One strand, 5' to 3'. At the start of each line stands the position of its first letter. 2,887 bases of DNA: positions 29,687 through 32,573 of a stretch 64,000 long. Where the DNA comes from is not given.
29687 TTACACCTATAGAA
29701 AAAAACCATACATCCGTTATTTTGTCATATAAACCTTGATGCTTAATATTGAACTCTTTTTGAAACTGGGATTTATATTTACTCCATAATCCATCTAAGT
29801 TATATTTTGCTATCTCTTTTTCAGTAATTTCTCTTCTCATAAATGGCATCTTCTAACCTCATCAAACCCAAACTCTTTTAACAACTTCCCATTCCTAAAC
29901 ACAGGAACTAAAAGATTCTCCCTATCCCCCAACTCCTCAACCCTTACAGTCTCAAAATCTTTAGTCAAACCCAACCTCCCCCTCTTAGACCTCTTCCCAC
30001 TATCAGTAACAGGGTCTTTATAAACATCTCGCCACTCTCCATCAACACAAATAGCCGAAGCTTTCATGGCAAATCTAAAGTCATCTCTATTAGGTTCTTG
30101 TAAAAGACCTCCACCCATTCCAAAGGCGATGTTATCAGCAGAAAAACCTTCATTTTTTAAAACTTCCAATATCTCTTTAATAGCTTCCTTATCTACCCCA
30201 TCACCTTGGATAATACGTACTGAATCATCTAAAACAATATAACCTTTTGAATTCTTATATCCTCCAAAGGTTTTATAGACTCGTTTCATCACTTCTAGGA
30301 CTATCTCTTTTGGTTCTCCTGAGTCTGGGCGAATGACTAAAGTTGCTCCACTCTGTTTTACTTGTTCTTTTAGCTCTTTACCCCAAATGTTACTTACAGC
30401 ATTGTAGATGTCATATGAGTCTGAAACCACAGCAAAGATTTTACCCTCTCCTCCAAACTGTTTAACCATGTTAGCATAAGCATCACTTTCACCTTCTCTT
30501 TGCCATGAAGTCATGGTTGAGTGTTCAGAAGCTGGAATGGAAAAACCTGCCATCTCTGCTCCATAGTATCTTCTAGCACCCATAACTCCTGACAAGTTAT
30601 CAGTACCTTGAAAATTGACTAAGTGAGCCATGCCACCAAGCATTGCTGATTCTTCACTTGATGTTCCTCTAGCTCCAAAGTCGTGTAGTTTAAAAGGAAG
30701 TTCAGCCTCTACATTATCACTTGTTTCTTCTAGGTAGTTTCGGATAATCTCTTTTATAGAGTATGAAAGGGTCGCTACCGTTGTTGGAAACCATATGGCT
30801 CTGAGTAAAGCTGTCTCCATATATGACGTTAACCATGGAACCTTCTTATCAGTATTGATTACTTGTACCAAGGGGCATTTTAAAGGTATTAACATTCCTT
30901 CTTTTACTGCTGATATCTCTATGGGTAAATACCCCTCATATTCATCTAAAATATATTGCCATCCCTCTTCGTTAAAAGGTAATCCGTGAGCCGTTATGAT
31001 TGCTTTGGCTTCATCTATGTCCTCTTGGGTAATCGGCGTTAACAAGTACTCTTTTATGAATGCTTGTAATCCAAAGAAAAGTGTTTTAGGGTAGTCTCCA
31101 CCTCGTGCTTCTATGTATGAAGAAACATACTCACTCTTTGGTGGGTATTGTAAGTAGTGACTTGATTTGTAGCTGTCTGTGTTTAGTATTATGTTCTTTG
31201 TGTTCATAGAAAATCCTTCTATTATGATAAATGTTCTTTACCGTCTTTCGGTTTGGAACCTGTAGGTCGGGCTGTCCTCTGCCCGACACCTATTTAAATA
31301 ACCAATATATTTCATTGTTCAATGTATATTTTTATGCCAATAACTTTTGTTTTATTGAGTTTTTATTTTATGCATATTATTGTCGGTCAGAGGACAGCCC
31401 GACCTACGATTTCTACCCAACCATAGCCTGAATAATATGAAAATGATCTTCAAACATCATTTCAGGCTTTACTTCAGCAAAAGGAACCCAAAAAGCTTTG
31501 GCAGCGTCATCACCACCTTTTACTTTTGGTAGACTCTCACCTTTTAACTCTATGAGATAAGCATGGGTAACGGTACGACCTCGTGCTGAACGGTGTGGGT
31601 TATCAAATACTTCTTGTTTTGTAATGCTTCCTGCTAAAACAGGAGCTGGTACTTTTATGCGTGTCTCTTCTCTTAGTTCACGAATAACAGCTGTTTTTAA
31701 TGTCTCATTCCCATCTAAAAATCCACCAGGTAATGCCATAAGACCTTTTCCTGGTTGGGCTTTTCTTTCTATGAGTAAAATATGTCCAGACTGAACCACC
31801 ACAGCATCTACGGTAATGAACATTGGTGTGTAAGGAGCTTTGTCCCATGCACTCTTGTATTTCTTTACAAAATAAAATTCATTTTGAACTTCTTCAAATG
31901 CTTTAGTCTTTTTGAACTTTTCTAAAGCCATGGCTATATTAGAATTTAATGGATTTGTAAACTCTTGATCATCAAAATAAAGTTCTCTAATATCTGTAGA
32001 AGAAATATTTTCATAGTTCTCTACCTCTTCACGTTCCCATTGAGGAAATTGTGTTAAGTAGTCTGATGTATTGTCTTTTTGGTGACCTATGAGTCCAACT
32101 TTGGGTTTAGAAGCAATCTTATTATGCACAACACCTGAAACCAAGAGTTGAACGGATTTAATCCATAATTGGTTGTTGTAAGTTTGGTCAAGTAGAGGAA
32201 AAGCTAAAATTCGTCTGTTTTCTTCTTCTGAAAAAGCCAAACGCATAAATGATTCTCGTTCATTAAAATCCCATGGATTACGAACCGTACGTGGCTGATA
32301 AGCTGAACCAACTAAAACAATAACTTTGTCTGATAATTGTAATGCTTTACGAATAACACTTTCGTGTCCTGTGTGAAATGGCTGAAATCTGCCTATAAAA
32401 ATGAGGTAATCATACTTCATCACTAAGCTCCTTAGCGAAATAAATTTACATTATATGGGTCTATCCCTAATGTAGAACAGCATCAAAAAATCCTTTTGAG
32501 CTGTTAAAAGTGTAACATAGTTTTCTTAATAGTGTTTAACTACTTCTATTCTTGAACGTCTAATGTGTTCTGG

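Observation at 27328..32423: Seven-gene cluster coupling NAMPT/NMNAT-Nudix NAD salvage to an ADP-ribosylglycohydrolase, a 2OG oxygenase, a VOC protein and two orphans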

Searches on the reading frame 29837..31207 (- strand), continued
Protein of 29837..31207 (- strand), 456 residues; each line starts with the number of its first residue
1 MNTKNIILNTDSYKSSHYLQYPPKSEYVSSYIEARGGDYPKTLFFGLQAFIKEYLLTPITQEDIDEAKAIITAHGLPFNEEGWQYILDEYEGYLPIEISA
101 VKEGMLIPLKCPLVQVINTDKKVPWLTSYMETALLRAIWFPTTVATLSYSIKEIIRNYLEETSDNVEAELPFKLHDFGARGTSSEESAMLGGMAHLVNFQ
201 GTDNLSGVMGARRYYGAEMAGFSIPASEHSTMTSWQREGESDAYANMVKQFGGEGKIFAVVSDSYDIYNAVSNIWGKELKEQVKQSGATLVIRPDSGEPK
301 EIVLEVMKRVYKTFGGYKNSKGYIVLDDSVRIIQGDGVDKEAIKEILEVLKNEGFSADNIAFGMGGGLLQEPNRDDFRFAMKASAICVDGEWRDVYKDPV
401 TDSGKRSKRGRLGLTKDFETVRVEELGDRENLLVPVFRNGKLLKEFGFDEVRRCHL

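Call 83: search_protein_families(library=ncbifam, proteins=[L003:11434-12465:+], max_evalue=1)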
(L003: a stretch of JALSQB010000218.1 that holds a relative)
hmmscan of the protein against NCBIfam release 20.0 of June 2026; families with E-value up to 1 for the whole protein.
L003:11434-12465:+ (343 aa): 1 family
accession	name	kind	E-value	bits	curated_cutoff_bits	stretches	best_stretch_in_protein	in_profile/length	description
NF010250.0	PRK13696.1-2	equivalog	0.066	13.3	118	0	311-340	34-64/75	hypothetical protein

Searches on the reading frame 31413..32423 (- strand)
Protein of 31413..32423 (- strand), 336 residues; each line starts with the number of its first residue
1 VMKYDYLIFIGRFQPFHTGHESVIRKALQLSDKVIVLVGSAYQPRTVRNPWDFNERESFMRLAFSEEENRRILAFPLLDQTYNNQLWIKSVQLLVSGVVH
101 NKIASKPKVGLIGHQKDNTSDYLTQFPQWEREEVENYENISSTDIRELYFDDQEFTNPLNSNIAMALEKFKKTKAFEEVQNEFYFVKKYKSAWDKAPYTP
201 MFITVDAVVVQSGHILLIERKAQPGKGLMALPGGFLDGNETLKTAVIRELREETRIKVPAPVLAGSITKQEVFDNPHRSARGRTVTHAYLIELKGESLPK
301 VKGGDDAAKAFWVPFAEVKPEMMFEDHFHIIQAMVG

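Call 3: search_protein_families(library=pfam, proteins=[window:31413-32423:-], max_evalue=0.01)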
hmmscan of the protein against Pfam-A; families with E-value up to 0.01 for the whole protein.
window:31413-32423:- (336 aa): 3 families
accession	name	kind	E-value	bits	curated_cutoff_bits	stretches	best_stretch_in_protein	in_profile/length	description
PF00293.34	NUDIX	-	6.6e-21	75.2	21.1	1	204-333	5-133/134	NUDIX domain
PF01467.32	CTP_transf_like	-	6.2e-14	52.8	21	1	8-147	1-132/133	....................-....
PF22327.2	Nudt16-like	-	6.4e-05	23.4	27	1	227-309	33-111/161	U8 snoRNA-decapping enzyme-like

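Call 4: search_protein_families(library=ncbifam, proteins=[window:31413-32423:-], max_evalue=0.01)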
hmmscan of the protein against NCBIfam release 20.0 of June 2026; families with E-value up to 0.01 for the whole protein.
window:31413-32423:- (336 aa): 30 families (the best 25 are shown)
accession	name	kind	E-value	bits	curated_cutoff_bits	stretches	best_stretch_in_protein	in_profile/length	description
NF003786.0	PRK05379.1-2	equivalog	4.7e-149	496.4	397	1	2-336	12-353/354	bifunctional nicotinamide-nucleotide adenylyltransferase/Nudix hydroxylase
NF003791.0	PRK05379.2-3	equivalog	1.3e-117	392.7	409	1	2-335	3-337/340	bifunctional nicotinamide-nucleotide adenylyltransferase/Nudix hydroxylase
NF003788.0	PRK05379.1-5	equivalog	1.1e-113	380.1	354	1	2-336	3-349/351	bifunctional nicotinamide-nucleotide adenylyltransferase/Nudix hydroxylase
NF003787.0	PRK05379.1-4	equivalog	1.6e-105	352.9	449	1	3-335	8-343/346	bifunctional nicotinamide-nucleotide adenylyltransferase/Nudix hydroxylase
NF003790.0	PRK05379.2-2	equivalog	3.3e-78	263.2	403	1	4-334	19-350/354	bifunctional nicotinamide mononucleotide adenylyltransferase/ADP-ribose pyrophosphatase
NF003785.0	PRK05379.1-1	equivalog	2e-71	241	418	1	4-334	2-339/347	bifunctional nicotinamide-nucleotide adenylyltransferase/Nudix hydroxylase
NF003789.0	PRK05379.2-1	equivalog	1.2e-42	146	355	1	8-331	11-296/312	bifunctional nicotinamide mononucleotide adenylyltransferase/ADP-ribose pyrophosphatase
NF010365.0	PRK13793.1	equivalog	2.3e-40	138.3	198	1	1-184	1-180/196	nicotinate-nicotinamide nucleotide adenylyltransferase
NF002243.0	PRK01153.1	subfamily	8.3e-20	71.1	127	1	8-179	4-166/175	nicotinamide-nucleotide adenylyltransferase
TIGR01527.1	arch_NMN_Atrans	equivalog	2.3e-18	66.3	181.2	1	8-156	3-142/167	nicotinamide-nucleotide adenylyltransferase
TIGR01526.1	nadR_NMN_Atrans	equivalog_domain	6.4e-12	45.4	341.15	1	8-151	5-148/325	nicotinamide-nucleotide adenylyltransferase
TIGR00125.1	cyt_tran_rel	domain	5.2e-11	42.6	27.7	1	8-44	3-40/65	adenylyltransferase/cytidyltransferase family protein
NF050029.2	TransRepNtr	equivalog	3.7e-09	36.4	400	1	187-333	6-151/245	ADPR responsive transcriptional repressor NtrR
TIGR01510.1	coaD_prev_kdtB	equivalog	2.5e-07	30.8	103.3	1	8-84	3-76/155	pantetheine-phosphate adenylyltransferase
NF006530.0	PRK08999.1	equivalog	8e-07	28.4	245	1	206-259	10-65/315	Nudix family hydrolase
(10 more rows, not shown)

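Call 6: search_protein_families(library=phrogs, proteins=[window:31413-32423:-], max_evalue=0.01)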
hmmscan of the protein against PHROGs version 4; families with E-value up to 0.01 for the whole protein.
window:31413-32423:- (336 aa): 10 families
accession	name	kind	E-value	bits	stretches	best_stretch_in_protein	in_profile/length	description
phrog_395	-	other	1.4e-89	302.4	1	1-336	8-372/373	cytidyltransferase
phrog_1198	-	other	2.7e-23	84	1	172-320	8-152/253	MutT/NUDIX hydrolase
phrog_3041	-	other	1.6e-08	34.4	1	2-72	48-121/678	cytidyltransferase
phrog_3462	-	moron, auxiliary metabolic gene and host takeover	2e-07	31.6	1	9-148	7-149/346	nicotinamide-nucleotide adenylyltransferase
phrog_25541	-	unknown function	4.5e-05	24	1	201-267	73-136/210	-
phrog_15528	-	head and packaging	0.00011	21.8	1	205-260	524-576/794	portal protein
phrog_1185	-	other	0.0057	17.1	0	230-275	182-227/301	nudix hydrolase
phrog_7878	-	other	0.0067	17.5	0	10-40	7-37/131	bifunctional heptose 7-phosphate kinase/heptose 1-phosphate adenyltransferase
phrog_19657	-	other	0.0068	17.4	0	226-257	58-89/176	nudix hydrolase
phrog_10313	-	other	0.0073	17.1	0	214-254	27-65/159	nudix hydrolase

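Call 7: search_protein_families(library=padloc, proteins=[window:31413-32423:-], max_evalue=0.01)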
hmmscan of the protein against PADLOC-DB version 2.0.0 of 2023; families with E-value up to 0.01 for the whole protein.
window:31413-32423:- (336 aa): 1 family
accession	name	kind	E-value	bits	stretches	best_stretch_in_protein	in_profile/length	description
PDLC04899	PDC-S07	-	3.7e-08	31.1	1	205-260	10-66/135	-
